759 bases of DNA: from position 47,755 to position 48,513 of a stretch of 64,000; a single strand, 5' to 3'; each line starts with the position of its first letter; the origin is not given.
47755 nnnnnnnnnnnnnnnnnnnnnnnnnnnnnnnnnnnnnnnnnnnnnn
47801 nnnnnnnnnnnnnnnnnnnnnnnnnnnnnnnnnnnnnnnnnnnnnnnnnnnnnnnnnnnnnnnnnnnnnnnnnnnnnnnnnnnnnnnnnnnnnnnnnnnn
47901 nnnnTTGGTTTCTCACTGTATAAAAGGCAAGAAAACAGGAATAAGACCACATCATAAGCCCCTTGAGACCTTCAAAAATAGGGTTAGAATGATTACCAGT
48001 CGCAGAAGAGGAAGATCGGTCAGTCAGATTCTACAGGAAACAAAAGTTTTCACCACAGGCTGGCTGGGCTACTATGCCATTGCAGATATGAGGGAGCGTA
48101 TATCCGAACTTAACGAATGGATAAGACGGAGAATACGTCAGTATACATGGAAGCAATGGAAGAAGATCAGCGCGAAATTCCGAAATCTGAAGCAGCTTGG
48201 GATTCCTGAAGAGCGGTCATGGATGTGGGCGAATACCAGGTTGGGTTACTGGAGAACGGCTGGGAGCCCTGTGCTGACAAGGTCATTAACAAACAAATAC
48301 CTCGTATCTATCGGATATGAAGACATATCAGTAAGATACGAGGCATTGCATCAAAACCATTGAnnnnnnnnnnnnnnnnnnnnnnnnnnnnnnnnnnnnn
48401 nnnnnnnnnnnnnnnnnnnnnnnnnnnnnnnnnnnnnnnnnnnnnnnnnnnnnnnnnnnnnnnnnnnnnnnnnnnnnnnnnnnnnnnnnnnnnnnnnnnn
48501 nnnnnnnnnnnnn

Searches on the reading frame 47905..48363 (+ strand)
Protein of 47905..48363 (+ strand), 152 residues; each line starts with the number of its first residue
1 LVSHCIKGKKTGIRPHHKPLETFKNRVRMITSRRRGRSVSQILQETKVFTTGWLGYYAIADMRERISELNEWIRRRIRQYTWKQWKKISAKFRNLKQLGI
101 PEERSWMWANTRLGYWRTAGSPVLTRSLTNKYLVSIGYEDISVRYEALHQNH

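Call 95: search_protein_families(library=pfam, proteins=[window:47905-48363:+], max_evalue=0.001)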
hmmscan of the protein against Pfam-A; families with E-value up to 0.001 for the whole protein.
window:47905-48363:+ (152 aa): 1 family
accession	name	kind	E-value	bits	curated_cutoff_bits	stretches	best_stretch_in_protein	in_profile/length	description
PF08388.16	GIIM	-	2.7e-15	56.5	23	1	21-98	2-79/80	Group II intron, maturase-specific domain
